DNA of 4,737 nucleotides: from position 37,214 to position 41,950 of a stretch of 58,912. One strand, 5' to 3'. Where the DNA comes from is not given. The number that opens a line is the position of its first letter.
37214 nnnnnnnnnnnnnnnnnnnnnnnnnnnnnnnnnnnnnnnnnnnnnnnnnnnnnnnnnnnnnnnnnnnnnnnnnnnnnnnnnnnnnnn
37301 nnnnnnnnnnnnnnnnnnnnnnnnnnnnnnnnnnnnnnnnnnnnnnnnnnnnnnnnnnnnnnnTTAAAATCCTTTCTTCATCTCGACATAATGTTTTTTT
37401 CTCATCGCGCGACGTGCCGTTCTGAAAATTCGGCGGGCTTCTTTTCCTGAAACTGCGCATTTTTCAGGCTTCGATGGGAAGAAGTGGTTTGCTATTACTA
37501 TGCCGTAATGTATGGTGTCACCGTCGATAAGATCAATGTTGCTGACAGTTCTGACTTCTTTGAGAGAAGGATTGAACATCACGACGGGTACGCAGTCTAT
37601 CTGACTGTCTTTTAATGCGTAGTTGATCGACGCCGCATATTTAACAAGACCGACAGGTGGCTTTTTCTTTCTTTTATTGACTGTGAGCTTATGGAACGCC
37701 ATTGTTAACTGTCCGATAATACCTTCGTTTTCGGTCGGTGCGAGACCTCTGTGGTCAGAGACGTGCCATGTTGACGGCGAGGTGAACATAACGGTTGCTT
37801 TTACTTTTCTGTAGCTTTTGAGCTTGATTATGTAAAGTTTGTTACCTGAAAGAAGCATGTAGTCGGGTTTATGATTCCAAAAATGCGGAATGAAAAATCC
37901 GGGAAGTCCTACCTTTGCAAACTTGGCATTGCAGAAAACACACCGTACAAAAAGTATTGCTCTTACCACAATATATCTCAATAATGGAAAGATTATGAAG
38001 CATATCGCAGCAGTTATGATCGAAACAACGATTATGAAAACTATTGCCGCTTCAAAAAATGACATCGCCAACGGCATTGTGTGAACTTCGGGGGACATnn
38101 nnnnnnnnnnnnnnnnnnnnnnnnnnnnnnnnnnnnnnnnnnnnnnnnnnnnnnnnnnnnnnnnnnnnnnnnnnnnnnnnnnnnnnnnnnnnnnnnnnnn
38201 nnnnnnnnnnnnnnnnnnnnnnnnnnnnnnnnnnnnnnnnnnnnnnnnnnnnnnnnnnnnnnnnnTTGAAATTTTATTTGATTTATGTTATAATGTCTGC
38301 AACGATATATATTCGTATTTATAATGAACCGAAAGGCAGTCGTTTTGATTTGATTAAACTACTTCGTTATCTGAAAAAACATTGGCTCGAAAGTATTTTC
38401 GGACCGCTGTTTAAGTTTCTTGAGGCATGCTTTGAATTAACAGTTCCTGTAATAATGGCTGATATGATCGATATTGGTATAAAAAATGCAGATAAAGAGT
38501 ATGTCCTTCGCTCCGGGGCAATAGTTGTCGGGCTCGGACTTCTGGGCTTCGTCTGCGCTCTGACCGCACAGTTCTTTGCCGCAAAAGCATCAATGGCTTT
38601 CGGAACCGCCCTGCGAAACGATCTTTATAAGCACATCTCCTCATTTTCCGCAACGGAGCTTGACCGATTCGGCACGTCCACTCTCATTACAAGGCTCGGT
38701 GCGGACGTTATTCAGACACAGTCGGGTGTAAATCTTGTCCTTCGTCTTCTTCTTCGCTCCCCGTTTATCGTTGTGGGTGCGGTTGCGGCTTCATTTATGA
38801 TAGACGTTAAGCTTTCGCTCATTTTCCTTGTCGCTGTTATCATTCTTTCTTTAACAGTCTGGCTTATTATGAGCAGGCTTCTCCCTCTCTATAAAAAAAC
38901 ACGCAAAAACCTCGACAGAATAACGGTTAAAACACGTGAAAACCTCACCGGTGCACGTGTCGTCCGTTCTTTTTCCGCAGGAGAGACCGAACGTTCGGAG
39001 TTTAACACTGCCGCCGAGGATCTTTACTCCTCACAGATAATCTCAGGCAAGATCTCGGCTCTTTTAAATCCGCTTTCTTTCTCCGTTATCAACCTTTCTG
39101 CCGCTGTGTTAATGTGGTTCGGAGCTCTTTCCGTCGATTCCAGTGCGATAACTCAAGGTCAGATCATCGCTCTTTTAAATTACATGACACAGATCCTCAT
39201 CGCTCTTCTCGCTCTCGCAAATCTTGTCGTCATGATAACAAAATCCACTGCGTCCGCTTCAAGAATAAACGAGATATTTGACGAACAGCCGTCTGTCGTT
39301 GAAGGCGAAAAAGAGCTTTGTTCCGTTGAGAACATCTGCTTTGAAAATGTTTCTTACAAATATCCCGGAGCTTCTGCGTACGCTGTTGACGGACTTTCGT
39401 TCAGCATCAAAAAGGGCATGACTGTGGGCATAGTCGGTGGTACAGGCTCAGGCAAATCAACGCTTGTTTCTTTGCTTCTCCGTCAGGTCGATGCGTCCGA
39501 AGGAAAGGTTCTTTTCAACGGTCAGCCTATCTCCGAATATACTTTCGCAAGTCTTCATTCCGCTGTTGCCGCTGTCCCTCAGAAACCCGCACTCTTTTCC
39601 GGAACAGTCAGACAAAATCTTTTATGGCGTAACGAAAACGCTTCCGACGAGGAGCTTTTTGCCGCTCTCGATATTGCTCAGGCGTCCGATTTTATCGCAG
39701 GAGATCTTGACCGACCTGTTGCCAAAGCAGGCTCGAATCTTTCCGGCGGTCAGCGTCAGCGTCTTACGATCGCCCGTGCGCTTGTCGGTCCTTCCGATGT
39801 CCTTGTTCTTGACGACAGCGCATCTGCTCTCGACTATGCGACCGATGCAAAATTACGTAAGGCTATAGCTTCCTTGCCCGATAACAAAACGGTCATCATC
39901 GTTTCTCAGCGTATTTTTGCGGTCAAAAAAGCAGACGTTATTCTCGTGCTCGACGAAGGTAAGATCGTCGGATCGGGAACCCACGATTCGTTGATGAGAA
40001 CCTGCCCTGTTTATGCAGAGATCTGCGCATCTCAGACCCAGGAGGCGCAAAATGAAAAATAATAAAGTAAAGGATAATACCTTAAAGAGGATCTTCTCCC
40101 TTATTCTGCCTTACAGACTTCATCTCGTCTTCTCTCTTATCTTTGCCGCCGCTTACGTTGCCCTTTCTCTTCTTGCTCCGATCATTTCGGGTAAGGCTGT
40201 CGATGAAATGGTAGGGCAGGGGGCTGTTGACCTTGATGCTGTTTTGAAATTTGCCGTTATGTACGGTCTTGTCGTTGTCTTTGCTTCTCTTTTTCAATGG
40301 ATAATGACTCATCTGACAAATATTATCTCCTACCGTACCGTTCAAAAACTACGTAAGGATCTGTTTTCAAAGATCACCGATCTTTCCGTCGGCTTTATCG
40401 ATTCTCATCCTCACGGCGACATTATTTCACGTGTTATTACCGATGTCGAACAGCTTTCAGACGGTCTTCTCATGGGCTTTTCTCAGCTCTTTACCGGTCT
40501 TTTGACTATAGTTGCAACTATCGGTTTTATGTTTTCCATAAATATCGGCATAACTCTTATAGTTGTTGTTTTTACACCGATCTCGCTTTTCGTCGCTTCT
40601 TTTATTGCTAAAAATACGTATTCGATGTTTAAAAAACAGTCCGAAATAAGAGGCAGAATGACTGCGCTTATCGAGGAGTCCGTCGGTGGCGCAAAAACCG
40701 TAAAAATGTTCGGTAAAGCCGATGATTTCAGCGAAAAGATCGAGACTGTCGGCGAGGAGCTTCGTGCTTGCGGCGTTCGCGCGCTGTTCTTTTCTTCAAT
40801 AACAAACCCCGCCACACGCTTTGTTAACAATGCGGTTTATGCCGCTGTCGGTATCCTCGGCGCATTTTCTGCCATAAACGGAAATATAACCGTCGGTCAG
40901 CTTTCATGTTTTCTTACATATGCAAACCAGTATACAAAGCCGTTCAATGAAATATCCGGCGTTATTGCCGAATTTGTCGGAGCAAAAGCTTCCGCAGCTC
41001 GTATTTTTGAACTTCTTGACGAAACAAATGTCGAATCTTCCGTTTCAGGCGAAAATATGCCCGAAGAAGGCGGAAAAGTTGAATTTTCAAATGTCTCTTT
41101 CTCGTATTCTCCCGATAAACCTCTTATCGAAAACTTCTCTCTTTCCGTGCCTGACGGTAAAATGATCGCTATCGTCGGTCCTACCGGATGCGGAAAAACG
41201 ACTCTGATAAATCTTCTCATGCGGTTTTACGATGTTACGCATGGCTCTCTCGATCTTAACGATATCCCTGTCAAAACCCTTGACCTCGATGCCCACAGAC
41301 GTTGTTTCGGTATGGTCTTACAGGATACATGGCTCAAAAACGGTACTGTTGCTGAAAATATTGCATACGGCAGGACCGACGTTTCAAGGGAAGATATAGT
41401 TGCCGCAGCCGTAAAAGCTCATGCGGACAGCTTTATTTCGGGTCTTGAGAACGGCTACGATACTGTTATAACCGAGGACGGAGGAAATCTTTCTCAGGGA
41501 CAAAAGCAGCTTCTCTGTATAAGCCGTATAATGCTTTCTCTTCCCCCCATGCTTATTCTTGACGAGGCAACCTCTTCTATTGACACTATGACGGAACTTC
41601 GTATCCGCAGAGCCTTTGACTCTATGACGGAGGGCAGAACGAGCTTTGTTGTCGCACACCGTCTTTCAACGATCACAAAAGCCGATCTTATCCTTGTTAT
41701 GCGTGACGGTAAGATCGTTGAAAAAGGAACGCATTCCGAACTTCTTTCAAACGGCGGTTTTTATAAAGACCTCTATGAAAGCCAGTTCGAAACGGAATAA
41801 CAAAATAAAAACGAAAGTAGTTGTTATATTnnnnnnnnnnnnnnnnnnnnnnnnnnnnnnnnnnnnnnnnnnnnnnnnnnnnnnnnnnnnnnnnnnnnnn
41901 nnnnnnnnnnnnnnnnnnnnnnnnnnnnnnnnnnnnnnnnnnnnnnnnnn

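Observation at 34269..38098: Translationally coupled operon: membrane NERD-like protein plus a pair of MutS domain-V-only ATPases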

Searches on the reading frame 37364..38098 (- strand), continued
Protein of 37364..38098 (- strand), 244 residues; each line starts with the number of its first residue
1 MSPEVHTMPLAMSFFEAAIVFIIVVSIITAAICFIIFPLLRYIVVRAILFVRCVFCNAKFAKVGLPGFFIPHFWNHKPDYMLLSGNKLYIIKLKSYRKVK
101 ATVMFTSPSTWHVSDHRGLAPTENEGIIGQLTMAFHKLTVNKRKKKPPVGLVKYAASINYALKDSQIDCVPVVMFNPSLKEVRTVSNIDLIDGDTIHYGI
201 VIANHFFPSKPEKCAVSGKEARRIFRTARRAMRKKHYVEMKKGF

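Call 99: find_related_loci(query=A2, collection=viral_contigs, flank=5000)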
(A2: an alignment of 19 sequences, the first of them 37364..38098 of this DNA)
Query A2 (244 aa) in viral_contigs; peptide patterns used: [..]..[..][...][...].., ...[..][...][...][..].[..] (x = any residue, [..] = any of these).
120 stretches matched a pattern, but none encodes a relative of the query by tblastn (E <= 1e-3).

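Call 104: search_solved_structures(query=A2, max_evalue=10)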
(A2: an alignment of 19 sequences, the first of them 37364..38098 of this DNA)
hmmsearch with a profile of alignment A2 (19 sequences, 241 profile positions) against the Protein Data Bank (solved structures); distinct sequences matched with E-value up to 10: 2.
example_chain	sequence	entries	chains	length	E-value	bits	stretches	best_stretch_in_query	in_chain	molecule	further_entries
5ixm_A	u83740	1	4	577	0.69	12.1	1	47-78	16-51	LPS-assembly protein LptD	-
9n71_B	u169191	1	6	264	0.91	11.8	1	156-197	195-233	Tail tube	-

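Call 105: search_protein_families(library=pfam, alignment_id=A2, max_evalue=10)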
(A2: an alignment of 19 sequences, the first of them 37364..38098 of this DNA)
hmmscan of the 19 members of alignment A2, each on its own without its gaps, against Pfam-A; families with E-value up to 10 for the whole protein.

A. member 1, window:37364-38098:- (244 aa): 0 families

B. families by the number of members that match (of 19 scanned): 6 families
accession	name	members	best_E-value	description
PF14293.11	YWFCY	1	0.048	YWFCY protein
PF09125.15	COX2-transmemb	1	0.13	Cytochrome C oxidase subunit II, transmembrane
PF22144.1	Fungal_virus_P2_C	1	0.14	Fungal virus Capsid protein, C-terminal domain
PF11372.14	DUF3173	1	0.41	Domain of unknown function (DUF3173)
PF13120.11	DUF3974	1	3.9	Domain of unknown function (DUF3974)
PF11857.13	DUF3377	1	4.3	Domain of unknown function (DUF3377)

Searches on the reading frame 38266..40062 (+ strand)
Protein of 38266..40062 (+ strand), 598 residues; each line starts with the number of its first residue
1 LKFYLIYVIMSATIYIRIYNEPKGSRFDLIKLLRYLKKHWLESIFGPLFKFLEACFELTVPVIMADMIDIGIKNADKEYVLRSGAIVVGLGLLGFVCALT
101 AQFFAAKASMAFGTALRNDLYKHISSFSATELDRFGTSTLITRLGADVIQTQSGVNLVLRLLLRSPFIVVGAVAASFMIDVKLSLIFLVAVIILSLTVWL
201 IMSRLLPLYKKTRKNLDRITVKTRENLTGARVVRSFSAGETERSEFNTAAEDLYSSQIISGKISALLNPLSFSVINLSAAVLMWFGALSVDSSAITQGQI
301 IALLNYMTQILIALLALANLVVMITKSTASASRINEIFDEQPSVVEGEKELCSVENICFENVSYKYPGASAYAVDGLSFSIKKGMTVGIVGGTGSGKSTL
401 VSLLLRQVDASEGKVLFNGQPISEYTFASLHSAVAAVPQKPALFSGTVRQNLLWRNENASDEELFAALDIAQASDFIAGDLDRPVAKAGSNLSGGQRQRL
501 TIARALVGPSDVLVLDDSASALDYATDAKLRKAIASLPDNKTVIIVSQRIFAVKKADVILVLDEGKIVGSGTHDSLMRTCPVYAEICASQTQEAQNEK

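Call 83: search_protein_families(library=pfam, proteins=[window:38266-40062:+], max_evalue=0.001)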
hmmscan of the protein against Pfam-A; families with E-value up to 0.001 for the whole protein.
window:38266-40062:+ (598 aa): 5 families
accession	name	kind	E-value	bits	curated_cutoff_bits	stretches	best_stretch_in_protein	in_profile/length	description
PF00664.28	ABC_membrane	-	3.7e-41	142.1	28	1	44-311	2-271/274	ABC transporter transmembrane region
PF00005.33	ABC_tran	-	4.3e-30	105.5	25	1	375-518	2-135/137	ABC transporter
PF02463.25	SMC_N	-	1.3e-05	25.2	40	1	456-560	135-209/220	RecF/RecN/SMC N terminal domain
PF13191.12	AAA_16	-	0.00033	21.6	32.6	1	387-539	27-161/167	AAA ATPase domain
PF01935.23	DUF87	-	0.00085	19.9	23.2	0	387-408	26-47/220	Helicase HerA, central domain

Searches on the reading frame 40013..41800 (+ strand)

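Call 83: search_protein_families(library=pfam, proteins=[window:40013-41800:+], max_evalue=0.001)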
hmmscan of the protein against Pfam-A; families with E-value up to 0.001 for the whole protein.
window:40013-41800:+ (595 aa): 4 families
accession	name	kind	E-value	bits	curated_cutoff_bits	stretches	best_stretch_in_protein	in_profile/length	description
PF00664.28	ABC_membrane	-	2.7e-52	178.6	28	1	39-310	2-273/274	ABC transporter transmembrane region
PF00005.33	ABC_tran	-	1.4e-28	100.7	25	1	373-521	2-137/137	ABC transporter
PF02463.25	SMC_N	-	2.3e-05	24.4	40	0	492-562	136-210/220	RecF/RecN/SMC N terminal domain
PF13401.12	AAA_22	-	6.9e-05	23.6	27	1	383-534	6-109/130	AAA domain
